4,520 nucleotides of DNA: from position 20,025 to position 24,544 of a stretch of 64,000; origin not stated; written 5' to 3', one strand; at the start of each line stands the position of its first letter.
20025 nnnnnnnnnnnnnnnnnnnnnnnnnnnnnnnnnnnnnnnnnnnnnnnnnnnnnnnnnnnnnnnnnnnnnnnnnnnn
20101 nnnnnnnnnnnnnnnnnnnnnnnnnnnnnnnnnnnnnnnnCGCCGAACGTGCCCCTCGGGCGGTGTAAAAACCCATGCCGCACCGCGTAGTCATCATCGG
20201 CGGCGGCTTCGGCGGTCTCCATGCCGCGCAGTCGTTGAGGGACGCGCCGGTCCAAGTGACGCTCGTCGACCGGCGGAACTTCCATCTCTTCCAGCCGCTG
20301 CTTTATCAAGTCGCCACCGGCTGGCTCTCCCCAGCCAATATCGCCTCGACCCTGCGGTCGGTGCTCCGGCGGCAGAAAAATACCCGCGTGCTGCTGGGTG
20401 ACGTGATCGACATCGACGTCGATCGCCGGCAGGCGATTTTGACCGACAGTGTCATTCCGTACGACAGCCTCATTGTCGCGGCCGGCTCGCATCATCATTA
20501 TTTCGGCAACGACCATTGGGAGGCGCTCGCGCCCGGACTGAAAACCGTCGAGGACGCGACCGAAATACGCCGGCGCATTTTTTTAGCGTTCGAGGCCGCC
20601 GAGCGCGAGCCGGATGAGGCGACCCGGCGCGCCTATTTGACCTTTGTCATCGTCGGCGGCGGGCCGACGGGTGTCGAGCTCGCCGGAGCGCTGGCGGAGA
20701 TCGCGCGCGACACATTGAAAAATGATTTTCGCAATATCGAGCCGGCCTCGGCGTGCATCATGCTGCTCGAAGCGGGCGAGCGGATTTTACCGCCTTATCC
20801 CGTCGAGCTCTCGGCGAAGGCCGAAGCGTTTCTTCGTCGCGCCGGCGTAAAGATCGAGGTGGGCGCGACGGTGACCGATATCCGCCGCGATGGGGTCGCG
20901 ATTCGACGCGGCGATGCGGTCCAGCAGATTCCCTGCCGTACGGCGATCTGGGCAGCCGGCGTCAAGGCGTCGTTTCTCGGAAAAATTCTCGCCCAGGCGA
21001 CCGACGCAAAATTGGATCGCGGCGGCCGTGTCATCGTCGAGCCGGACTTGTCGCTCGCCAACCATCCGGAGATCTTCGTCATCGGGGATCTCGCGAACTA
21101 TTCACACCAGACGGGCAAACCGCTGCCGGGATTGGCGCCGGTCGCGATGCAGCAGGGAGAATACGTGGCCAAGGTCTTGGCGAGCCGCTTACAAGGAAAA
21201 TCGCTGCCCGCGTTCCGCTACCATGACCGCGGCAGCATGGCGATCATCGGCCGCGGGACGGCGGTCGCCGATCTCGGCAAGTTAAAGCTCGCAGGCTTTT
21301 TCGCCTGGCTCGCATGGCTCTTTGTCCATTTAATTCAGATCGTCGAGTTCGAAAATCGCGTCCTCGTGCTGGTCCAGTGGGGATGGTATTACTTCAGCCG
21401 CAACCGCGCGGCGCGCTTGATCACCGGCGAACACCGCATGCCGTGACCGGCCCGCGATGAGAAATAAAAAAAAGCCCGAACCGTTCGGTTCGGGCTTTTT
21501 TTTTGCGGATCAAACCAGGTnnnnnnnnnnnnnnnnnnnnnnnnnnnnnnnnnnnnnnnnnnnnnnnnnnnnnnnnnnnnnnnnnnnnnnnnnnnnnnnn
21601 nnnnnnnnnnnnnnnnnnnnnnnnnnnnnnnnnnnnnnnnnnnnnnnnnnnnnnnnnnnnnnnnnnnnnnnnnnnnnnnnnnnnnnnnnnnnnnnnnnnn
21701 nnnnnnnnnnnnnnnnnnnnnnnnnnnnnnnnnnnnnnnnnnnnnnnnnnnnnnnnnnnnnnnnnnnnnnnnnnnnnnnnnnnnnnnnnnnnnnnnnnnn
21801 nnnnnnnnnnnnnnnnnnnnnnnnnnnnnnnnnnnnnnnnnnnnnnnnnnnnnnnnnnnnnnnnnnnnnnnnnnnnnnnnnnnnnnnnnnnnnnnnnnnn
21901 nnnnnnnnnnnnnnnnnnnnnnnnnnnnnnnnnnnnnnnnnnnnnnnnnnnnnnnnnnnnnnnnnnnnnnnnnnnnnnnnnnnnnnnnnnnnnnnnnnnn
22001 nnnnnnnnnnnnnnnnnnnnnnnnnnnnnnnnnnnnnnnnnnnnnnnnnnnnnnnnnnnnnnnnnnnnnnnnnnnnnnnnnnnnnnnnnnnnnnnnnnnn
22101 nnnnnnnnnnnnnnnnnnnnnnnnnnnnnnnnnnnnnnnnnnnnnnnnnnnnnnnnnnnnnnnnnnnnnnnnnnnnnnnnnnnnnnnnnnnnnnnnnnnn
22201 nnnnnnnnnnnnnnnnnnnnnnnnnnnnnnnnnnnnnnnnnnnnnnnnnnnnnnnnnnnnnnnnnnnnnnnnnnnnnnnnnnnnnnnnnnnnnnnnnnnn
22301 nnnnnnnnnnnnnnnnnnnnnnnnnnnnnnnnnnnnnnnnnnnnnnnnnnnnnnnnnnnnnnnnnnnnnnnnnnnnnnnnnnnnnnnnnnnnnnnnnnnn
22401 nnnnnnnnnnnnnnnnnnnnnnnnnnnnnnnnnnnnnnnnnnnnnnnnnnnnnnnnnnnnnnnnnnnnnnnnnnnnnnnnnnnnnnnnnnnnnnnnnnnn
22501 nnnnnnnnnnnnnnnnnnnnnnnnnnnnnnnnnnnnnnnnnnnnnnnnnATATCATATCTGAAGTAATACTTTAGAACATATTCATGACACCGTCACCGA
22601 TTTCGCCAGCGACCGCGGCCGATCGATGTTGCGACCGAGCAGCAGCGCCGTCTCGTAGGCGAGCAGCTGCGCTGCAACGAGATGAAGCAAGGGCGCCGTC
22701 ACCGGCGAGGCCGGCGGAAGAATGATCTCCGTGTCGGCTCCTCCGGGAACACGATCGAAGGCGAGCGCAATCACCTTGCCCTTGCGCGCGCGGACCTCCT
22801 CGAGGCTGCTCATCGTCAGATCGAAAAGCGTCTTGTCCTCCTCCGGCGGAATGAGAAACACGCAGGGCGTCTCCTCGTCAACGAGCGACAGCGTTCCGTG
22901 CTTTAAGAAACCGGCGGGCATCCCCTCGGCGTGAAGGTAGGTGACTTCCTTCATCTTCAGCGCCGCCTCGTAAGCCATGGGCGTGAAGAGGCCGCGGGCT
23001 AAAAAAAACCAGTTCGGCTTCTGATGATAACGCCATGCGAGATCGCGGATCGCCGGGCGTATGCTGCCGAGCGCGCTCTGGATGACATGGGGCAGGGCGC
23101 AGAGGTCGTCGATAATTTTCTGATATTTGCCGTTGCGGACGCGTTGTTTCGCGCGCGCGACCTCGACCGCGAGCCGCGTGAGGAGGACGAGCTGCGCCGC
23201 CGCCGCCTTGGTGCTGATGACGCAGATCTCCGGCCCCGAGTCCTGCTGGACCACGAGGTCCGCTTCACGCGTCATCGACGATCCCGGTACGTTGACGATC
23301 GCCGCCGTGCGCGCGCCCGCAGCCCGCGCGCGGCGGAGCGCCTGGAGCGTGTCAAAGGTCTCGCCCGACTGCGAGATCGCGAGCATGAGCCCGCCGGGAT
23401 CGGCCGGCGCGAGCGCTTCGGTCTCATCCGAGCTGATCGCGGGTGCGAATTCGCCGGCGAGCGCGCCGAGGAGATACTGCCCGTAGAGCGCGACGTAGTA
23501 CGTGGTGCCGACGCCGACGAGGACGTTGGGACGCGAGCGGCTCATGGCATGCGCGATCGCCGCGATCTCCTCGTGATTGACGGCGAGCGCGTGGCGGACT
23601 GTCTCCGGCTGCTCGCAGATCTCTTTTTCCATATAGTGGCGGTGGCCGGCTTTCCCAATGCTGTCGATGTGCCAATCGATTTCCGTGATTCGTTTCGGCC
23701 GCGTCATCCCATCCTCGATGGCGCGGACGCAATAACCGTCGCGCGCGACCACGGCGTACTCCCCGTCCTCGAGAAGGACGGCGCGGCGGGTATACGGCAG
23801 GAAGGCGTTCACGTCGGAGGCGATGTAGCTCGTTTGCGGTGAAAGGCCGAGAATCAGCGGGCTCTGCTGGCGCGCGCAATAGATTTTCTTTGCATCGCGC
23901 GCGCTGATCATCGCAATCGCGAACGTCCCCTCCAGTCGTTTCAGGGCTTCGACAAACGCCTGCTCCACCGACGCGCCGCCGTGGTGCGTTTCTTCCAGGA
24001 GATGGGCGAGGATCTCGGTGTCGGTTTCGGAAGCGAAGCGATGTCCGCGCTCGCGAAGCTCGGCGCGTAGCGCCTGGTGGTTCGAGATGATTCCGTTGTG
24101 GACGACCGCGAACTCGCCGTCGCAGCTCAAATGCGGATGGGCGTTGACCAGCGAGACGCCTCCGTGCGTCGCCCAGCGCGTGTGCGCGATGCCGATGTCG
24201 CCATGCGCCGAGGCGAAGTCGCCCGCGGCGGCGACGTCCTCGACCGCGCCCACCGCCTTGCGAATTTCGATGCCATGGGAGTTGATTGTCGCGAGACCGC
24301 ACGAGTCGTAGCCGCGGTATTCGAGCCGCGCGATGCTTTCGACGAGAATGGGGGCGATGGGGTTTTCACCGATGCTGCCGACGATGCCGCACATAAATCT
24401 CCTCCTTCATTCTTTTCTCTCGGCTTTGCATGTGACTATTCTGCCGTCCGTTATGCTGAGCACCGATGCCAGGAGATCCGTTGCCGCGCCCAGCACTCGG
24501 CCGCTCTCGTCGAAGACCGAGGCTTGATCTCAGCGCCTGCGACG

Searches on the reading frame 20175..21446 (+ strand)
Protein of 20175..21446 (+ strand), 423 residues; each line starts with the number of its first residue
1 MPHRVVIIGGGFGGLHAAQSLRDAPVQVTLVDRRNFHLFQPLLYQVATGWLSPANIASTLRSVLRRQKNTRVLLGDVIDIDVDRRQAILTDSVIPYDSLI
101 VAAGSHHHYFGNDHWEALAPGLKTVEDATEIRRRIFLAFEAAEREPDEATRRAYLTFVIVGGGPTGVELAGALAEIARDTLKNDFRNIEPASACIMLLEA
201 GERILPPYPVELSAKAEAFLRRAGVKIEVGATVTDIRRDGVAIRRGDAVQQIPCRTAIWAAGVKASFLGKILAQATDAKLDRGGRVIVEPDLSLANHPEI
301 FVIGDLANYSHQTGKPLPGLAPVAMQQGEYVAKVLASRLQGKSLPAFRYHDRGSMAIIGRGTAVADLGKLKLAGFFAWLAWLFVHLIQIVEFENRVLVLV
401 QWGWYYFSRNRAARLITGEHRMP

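Call 19: search_protein_families(library=ncbifam, proteins=[window:20175-21446:+], max_evalue=0.00001)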
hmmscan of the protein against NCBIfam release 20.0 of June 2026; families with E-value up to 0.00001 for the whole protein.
window:20175-21446:+ (423 aa): 19 families
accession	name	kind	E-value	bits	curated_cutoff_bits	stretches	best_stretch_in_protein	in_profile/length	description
TIGR03169.1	Nterm_to_SelD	hypoth_equivalog_domain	1e-26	94.1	310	1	5-378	2-351/365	pyridine nucleotide-disulfide oxidoreductase family protein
TIGR01350.1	lipoamide_DH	equivalog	5.1e-15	55.1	408.8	1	156-340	172-334/461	dihydrolipoyl dehydrogenase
NF003437.0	PRK04965.1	equivalog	1.9e-13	50.2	392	1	1-346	1-310/378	NADH:flavorubredoxin reductase NorW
TIGR04369.1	fusion_not_SelD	hypoth_equivalog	8.5e-12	44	700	1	25-176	24-164/701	oxidoreductase/SelD-related fusion protein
NF049943.1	SQR_III_seleno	exception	9.7e-11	41.2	525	1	4-107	2-108/406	type III sulfide quinone reductase, selenoprotein subtype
TIGR02053.1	MerA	equivalog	6.5e-10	38.6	454.45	1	157-334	170-327/465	mercury(II) reductase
NF042949.2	3PPDioc_HcaD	equivalog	2.6e-09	36.3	450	0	73-314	74-283/386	3-phenylpropionate/cinnamic acid dioxygenase ferredoxin--NAD(+) reductase subunit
TIGR02374.1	nitri_red_nirB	equivalog_domain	5.1e-09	35.1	578.35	1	67-349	66-311/794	nitrite reductase large subunit NirB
NF045765.1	PhenlGlyoxDHPadH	equivalog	1.7e-08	33.8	475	0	3-66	144-206/416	NADH-dependent phenylglyoxylate dehydrogenase subunit epsilon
NF004943.0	PRK06292.2-1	equivalog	2e-08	33.5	432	0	156-306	173-307/456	dihydrolipoyl dehydrogenase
TIGR03385.1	CoA_CoA_reduc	equivalog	4e-08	32.5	578.8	0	4-343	1-317/439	CoA-disulfide reductase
NF041087.1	bile_acid_BaiCD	equivalog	1.2e-07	30.3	825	0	157-278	506-612/642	bile acid Fe-S flavoenzyme BaiCD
NF004776.0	PRK06116.1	equivalog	2.9e-07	29.8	480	0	157-334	170-324/450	glutathione-disulfide reductase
TIGR01438.1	TGR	subfamily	3.9e-07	29.3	475.85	0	214-349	225-352/485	thioredoxin and glutathione reductase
NF041682.1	ant_diox_AndAa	equivalog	8.1e-07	28.1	650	0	75-307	79-279/406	anthranilate 1,2-dioxygenase system ferredoxin--NAD(+) reductase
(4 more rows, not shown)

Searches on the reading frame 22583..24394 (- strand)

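Call 19: search_protein_families(library=ncbifam, proteins=[window:22583-24394:-], max_evalue=0.00001)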
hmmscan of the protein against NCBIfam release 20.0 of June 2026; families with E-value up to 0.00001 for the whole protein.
window:22583-24394:- (603 aa): 15 families
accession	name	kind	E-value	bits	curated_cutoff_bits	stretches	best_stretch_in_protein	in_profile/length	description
NF001484.0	PRK00331.1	subfamily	2.4e-194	647.1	381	1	1-602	1-600/601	isomerizing glutamine--fructose-6-phosphate transaminase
TIGR01135.1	glmS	equivalog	1.4e-186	621.6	418.05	1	2-602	1-606/607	glutamine--fructose-6-phosphate transaminase (isomerizing)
TIGR01134.1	purF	equivalog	1.6e-29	103.5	350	1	2-226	1-227/432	amidophosphoribosyltransferase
NF046059.1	NagB_SO3506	equivalog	8.2e-28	97.7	430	1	254-598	3-325/330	glucosamine-6-phosphate deaminase NagB-II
NF041128.1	glucosaP_deam_GlmD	equivalog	8e-20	71.3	580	1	287-600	31-321/323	glucosamine-6-phosphate deaminase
TIGR01536.1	asn_synth_AEB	equivalog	1.9e-16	60.2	267.1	1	63-202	42-170/517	asparagine synthase (glutamine-hydrolyzing)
NF008481.0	PRK11382.1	equivalog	1e-12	47.9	430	1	337-592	96-330/340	fructoselysine 6-phosphate deglycase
TIGR03104.1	trio_amidotrans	equivalog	1.5e-12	46.5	570.1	1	63-187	39-154/589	N-acetylglutaminylglutamine amidotransferase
NF006949.0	PRK09431.1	equivalog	1.7e-11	43.4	499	1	84-217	59-184/554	asparagine synthase B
NF003915.0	PRK05441.1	subfamily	7.1e-10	38.4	168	1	336-409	134-209/300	N-acetylmuramic acid 6-phosphate etherase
TIGR03108.1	eps_aminotran_1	hypoth_equivalog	3.2e-09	36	816.9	1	67-177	44-141/628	XrtA/PEP-CTERM system amidotransferase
NF008458.0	PRK11337.1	equivalog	1.9e-08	33.7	378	1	334-421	189-277/293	MurR/RpiR family transcriptional regulator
TIGR00274.1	TIGR00274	equivalog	5.3e-08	32.3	302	1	337-408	130-203/291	N-acetylmuramic acid 6-phosphate etherase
NF040776.2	AlsR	equivalog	1.3e-07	30.9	400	1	333-426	176-270/279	transcriptional repressor AlsR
TIGR02815.1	agaS_fam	subfamily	5.8e-07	28.8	529.2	1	463-594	218-355/372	putative sugar isomerase, AgaS family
